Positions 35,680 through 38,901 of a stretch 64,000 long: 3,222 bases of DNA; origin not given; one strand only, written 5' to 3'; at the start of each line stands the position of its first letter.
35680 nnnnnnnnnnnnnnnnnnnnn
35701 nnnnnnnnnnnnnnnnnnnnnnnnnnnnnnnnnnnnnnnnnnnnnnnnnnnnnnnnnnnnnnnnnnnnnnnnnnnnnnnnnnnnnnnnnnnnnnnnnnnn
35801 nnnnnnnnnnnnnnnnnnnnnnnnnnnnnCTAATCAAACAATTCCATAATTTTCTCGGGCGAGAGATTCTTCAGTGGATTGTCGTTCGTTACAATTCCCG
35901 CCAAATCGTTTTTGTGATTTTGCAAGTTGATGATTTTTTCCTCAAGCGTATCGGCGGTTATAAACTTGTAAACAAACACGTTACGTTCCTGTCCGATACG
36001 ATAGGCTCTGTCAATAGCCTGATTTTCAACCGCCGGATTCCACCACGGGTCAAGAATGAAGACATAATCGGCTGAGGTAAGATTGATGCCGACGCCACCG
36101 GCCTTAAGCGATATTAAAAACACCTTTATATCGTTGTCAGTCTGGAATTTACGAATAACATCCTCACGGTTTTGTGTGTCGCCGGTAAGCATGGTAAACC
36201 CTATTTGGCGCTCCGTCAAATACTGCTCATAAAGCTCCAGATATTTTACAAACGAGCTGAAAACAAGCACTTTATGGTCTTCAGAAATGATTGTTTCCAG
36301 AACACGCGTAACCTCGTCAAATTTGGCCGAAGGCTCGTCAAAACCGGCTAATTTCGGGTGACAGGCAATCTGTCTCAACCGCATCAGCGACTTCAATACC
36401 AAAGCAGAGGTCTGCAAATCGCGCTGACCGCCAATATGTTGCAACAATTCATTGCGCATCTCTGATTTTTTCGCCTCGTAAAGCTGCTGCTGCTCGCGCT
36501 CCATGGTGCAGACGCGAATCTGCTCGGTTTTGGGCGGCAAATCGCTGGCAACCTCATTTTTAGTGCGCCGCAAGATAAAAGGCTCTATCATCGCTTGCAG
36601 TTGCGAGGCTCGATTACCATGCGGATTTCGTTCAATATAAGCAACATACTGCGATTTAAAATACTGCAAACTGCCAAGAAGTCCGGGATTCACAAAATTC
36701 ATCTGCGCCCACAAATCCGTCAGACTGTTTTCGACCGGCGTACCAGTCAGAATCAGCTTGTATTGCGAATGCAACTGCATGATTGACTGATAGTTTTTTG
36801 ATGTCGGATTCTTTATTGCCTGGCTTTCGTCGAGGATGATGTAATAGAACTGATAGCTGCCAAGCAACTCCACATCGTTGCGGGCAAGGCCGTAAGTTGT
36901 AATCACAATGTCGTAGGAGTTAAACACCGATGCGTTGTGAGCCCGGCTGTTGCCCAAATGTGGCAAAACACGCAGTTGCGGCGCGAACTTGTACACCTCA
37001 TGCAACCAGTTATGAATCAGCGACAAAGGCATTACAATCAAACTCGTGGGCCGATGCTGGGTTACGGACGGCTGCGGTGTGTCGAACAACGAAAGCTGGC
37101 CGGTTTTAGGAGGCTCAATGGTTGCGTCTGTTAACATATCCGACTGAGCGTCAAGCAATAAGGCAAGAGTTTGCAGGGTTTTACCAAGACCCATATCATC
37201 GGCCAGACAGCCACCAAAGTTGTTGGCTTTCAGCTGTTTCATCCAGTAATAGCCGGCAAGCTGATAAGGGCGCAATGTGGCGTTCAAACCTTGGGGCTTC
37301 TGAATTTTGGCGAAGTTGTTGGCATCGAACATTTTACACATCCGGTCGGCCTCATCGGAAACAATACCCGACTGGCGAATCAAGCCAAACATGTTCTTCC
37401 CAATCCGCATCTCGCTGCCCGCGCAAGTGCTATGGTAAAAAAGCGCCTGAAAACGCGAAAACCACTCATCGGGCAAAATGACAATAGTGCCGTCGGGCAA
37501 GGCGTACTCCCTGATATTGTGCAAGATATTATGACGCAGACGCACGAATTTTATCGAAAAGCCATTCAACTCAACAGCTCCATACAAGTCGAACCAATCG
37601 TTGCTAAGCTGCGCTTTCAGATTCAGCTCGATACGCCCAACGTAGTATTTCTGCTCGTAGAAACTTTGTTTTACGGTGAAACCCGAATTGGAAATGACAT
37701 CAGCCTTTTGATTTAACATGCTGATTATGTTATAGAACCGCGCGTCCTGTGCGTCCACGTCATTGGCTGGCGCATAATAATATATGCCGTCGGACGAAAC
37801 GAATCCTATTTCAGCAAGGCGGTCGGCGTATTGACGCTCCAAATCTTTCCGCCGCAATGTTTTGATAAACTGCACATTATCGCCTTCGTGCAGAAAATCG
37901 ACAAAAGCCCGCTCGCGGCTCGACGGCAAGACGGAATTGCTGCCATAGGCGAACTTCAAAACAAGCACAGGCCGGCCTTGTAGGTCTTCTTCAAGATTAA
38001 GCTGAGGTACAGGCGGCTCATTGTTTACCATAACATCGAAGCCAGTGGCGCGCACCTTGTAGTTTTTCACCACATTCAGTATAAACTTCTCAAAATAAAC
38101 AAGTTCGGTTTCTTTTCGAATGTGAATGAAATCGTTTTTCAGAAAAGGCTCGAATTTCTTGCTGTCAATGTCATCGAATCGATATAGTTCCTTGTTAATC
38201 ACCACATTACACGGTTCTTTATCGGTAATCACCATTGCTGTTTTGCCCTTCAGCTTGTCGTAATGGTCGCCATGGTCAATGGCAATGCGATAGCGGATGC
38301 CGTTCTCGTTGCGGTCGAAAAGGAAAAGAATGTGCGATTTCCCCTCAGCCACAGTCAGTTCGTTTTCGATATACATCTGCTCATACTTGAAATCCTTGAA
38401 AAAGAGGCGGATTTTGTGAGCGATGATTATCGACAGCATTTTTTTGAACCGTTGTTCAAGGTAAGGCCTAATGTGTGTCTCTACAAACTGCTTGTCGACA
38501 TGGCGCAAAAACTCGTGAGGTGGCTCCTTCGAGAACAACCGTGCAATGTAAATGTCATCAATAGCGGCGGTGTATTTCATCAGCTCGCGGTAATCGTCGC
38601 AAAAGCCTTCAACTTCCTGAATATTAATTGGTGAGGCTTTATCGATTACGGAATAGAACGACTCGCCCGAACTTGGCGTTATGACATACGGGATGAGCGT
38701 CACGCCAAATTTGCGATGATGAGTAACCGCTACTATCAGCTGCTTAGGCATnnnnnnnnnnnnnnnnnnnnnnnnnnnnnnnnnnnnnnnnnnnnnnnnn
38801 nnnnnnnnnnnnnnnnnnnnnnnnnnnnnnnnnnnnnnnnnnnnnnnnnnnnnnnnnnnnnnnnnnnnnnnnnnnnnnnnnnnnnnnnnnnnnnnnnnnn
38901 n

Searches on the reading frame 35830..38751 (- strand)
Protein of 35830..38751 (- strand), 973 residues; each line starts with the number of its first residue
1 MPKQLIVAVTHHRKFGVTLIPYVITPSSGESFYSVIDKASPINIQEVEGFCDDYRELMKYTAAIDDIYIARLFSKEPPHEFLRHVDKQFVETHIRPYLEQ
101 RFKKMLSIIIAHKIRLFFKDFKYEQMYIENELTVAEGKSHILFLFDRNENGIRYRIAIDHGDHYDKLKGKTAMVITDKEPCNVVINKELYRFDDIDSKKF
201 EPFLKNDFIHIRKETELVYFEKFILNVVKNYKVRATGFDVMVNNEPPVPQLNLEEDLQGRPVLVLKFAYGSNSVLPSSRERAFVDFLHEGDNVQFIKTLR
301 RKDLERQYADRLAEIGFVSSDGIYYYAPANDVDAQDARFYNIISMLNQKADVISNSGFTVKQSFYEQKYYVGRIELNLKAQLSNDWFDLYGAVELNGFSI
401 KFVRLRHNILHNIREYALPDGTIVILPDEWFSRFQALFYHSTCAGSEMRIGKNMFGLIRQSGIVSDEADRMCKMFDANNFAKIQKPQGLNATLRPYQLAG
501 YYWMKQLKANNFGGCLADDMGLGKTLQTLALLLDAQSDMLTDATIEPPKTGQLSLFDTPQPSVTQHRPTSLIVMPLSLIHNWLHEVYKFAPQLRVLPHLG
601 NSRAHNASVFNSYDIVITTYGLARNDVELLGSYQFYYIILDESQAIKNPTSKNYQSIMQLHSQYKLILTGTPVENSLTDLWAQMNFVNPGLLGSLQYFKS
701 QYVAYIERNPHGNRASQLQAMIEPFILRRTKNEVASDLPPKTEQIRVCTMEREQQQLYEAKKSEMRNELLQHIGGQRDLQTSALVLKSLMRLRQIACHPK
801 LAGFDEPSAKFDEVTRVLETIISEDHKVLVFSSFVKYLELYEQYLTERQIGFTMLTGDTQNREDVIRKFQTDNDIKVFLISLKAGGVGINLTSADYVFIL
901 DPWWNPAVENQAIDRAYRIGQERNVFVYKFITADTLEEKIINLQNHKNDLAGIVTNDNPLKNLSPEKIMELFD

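Call 3: search_protein_families(library=pfam, proteins=[window:35830-38751:-], max_evalue=0.01)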
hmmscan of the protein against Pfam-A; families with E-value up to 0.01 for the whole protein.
window:35830-38751:- (973 aa): 4 families
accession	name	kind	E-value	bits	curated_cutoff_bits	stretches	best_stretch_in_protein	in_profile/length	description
PF00176.29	SNF2-rel_dom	-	3.3e-73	246.8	24.9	1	496-801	1-290/290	SNF2-related domain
PF00271.37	Helicase_C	-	8.3e-23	81.2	23.5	1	815-920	7-110/110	Helicase conserved C-terminal domain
PF04851.21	ResIII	-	1.3e-05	25.6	22.5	1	492-673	3-163/164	Type III restriction enzyme, res subunit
PF00270.35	DEAD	-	0.00013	22.2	26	1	520-673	23-161/167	DEAD/DEAH box helicase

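Call 4: search_protein_families(library=padloc, proteins=[window:35830-38751:-], max_evalue=0.01)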
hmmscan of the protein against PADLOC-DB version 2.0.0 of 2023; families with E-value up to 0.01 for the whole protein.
window:35830-38751:- (973 aa): 32 families (the best 25 are shown)
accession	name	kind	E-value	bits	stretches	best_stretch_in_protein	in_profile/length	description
PDLC02842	DpdE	-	4.6e-144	479.6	2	569-955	753-1151/1176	DpdE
PDLC00633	ZorD1|ZorD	-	5e-114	380.2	2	567-954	493-884/908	"SWI2/SNF2 helicase, Mrr-like nuclease"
PDLC02849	DpdE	-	3.1e-107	357.8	2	570-972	449-851/857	DpdE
PDLC02845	DpdE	-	1.9e-105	351.9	2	564-957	886-1276/1293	DpdE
PDLC02850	DpdE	-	3.9e-101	337.7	2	570-954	853-1242/1282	DpdE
PDLC02851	DpdE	-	7.2e-99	330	1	382-954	477-1034/1055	DpdE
PDLC00629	ZorD1|ZorD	-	5.9e-86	287.3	1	478-929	468-923/1012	"SWI2/SNF2 helicase, Mrr-like nuclease"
PDLC00632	ZorD1|ZorD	-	2.9e-84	281.8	2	570-954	650-1079/1101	"SWI2/SNF2 helicase, Mrr-like nuclease"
PDLC00631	ZorD1|ZorD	-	2.9e-83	278.3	2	564-934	491-883/1071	"SWI2/SNF2 helicase, Mrr-like nuclease"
PDLC00634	ZorD1|ZorD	-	4.5e-79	264.5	1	473-928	475-934/1208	"SWI2/SNF2 helicase, Mrr-like nuclease"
PDLC02848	DpdE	-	5.3e-65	217.9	2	570-842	405-680/856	DpdE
PDLC00628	ZorD1|ZorD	-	6.8e-60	200.9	2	569-933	565-945/1171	"SWI2/SNF2 helicase, Mrr-like nuclease"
PDLC00627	ZorD1|ZorD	-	7.1e-59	197.7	2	614-929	608-959/1006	"SWI2/SNF2 helicase, Mrr-like nuclease"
PDLC02854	DpdE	-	1.3e-55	186.8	1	493-935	580-1038/1083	DpdE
PDLC00630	ZorD1|ZorD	-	1e-36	124.8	2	614-802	269-464/817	"SWI2/SNF2 helicase, Mrr-like nuclease"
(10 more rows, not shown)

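Call 5: search_protein_families(library=ncbifam, proteins=[window:35830-38751:-], max_evalue=0.01)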
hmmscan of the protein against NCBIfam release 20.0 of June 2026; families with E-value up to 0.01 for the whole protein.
window:35830-38751:- (973 aa): 10 families
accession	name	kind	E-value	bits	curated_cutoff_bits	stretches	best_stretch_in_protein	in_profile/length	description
NF058637.1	helic_SCO1167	equivalog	3.1e-123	412.7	1200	2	565-970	517-927/932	SCO1167/SCO6262 family helicase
NF053675.1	pilus_reg_Snf2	equivalog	2.6e-106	356.9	1100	2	569-970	633-1024/1029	pilus expression-regulating Snf2 family helicase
NF041790.1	anti-phage_ZorD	equivalog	1.2e-71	242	1500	1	483-929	570-1034/1035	type I Zorya anti-phage system protein ZorD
NF038318.1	DISARM_DrmD_b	equivalog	1.9e-20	72.7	950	2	571-773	80-286/868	DISARM system SNF2-like helicase DrmD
NF058636.1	helic_sll1366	equivalog_domain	1.1e-12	47.5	550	1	473-524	538-589/589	sll1366 family intein-prone helicase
NF038317.1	DISARM_DrmD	equivalog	8.7e-12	44.2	610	1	740-945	421-631/1021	DISARM system SNF2-like helicase DrmD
NF041062.1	DpdE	equivalog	1.2e-09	36.8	500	2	805-932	523-655/1048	protein DpdE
NF003426.0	PRK04914.1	equivalog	5.7e-09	34.8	576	1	571-777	204-415/959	RNA polymerase-associated protein RapA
NF042964.1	phospholipD_antiphage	equivalog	1.2e-06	27.1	1100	1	861-942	732-813/895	phospholipase D-like domain-containing anti-phage protein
NF010337.0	PRK13766.1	equivalog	0.0017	16.5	610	1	786-947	324-493/781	Hef nuclease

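Call 64: find_homologous_proteins(query=window:35830-38751:-, max_evalue=1e-100)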
Query window:35830-38751:- (973 aa): 109 proteins with E <= 1e-100 among 7758 candidates.
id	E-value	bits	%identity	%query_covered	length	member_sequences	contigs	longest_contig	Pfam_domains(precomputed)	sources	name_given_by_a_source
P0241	0.0e+0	2196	98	100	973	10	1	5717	PF00176.30,PF00271.38,PF04851.22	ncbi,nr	ncbi:MAG: hypothetical protein J6T12_00705 [Salinivirgaceae bacterium]|nr:hypothetical protein [Sali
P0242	0.0e+0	1984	89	100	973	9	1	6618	PF00176.30,PF00271.38,PF04851.22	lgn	-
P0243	0.0e+0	1502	67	100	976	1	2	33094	PF00176.30,PF00271.38,PF04851.22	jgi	-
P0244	0.0e+0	1479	66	100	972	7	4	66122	PF00176.30,PF00271.38,PF04851.22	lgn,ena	-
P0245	0.0e+0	1420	63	100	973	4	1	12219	PF00176.30,PF00271.38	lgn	-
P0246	0.0e+0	1408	62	100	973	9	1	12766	PF00176.30,PF00271.38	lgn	-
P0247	0.0e+0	1398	62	100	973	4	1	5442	PF00176.30,PF00271.38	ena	-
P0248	0.0e+0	1392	63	100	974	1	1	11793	PF00176.30,PF00271.38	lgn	-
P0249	0.0e+0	1389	62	100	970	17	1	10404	PF00176.30,PF00271.38,PF04851.22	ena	-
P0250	0.0e+0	1381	61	100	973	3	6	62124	PF00176.30,PF00271.38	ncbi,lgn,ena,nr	ncbi:MAG: DEAD/DEAH box helicase [Salinivirgaceae bacterium]|nr:DEAD/DEAH box helicase [Salinivirgac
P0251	0.0e+0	1377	61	100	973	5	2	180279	PF00176.30,PF00271.38,PF04851.22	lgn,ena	-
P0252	0.0e+0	1374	61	100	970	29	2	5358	PF00176.30,PF00271.38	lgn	-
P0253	0.0e+0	1372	61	100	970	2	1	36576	PF00176.30,PF00271.38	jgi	-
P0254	0.0e+0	1368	60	100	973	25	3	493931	PF00176.30,PF00271.38,PF04851.22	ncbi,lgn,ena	-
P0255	0.0e+0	1366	61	100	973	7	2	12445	PF00176.30,PF00271.38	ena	-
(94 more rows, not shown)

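Call 65: find_encoding_contigs(protein=P0243, flank=9000, max_places=2)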
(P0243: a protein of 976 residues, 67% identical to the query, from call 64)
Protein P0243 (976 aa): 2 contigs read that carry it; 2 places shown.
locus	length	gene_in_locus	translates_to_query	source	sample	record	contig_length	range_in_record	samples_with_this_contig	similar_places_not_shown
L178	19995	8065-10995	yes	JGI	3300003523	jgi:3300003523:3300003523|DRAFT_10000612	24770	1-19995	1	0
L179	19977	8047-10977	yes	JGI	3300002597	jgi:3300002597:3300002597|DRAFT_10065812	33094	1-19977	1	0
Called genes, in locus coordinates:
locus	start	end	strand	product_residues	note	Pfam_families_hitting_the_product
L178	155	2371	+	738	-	PF00512:HisKA, PF02518:HATPase_c, PF00072:Response_reg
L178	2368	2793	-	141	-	PF04892:VanZ-LLP1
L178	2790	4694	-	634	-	PF00270:DEAD, PF00271:Helicase_C, PF16124:RecQ_Zn_bind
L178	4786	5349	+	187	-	PF04542:Sigma70_r2, PF08281:Sigma70_r4_2, PF04545:Sigma70_r4, PF00196:GerE (weak)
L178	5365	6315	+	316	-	PF04773:FecR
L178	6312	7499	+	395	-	PF20230:DUF6588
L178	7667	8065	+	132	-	PF01253:SUI1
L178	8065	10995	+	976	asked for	PF04851:ResIII (faint), PF00176:SNF2-rel_dom, PF00271:Helicase_C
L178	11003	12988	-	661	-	PF01136:Peptidase_U32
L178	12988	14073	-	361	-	PF01479:S4, PF00849:PseudoU_synth_2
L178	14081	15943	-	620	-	PF18962:Por_Secre_tail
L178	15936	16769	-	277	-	PF03793:PASTA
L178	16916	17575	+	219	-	-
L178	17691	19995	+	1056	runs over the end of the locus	PF00932:LTD, PF13287:Fn3_assoc, PF13290:CHB_HEX_C_1, PF08757:CotH, PF00932:LTD, PF18962:Por_Secre_tail (weak)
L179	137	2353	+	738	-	PF00512:HisKA, PF02518:HATPase_c, PF00072:Response_reg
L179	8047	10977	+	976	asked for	PF04851:ResIII (faint), PF00176:SNF2-rel_dom, PF00271:Helicase_C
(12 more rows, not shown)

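Call 66: find_encoding_contigs(protein=P0244, flank=9000, max_places=2)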
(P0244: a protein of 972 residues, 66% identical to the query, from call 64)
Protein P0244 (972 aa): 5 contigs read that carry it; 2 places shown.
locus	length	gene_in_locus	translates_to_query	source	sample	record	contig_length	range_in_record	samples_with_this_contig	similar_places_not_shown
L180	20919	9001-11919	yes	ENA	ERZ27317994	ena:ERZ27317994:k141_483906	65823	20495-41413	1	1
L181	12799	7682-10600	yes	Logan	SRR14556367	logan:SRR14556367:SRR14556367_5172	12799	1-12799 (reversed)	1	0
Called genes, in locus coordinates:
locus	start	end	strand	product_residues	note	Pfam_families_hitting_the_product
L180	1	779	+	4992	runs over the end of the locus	-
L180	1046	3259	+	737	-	PF00512:HisKA, PF02518:HATPase_c, PF13589:HATPase_c_3 (weak), PF00072:Response_reg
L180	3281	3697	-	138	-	PF04892:VanZ-LLP1 (weak)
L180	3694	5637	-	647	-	PF00270:DEAD, PF04851:ResIII (faint), PF00271:Helicase_C, PF16124:RecQ_Zn_bind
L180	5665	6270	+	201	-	PF04542:Sigma70_r2, PF08281:Sigma70_r4_2, PF04545:Sigma70_r4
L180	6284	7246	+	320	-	PF04773:FecR, PF16344:FecR_C (weak)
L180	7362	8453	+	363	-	PF20230:DUF6588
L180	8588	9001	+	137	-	PF01253:SUI1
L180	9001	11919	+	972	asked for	PF04851:ResIII (faint), PF00176:SNF2-rel_dom, PF00271:Helicase_C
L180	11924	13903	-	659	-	PF01136:Peptidase_U32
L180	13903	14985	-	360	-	PF01479:S4, PF00849:PseudoU_synth_2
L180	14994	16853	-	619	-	PF18962:Por_Secre_tail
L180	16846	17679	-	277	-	PF03793:PASTA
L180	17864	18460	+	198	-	-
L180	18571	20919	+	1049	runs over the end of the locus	PF00932:LTD, PF13287:Fn3_assoc, PF13290:CHB_HEX_C_1, PF08757:CotH, PF18998:Flg_new_2 (faint), PF00932:LTD, PF18962:Por_Secre_tail (weak)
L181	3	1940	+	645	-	?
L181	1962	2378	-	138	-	PF04892:VanZ-LLP1 (weak)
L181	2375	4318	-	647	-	PF00270:DEAD, PF04851:ResIII (faint), PF00271:Helicase_C, PF16124:RecQ_Zn_bind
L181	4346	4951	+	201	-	PF04542:Sigma70_r2, PF08281:Sigma70_r4_2, PF04545:Sigma70_r4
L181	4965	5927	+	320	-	PF04773:FecR, PF16344:FecR_C (weak)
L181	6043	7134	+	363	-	PF20230:DUF6588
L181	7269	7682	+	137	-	PF01253:SUI1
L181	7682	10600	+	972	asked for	PF04851:ResIII (faint), PF00176:SNF2-rel_dom, PF00271:Helicase_C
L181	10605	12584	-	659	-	PF01136:Peptidase_U32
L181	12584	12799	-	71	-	?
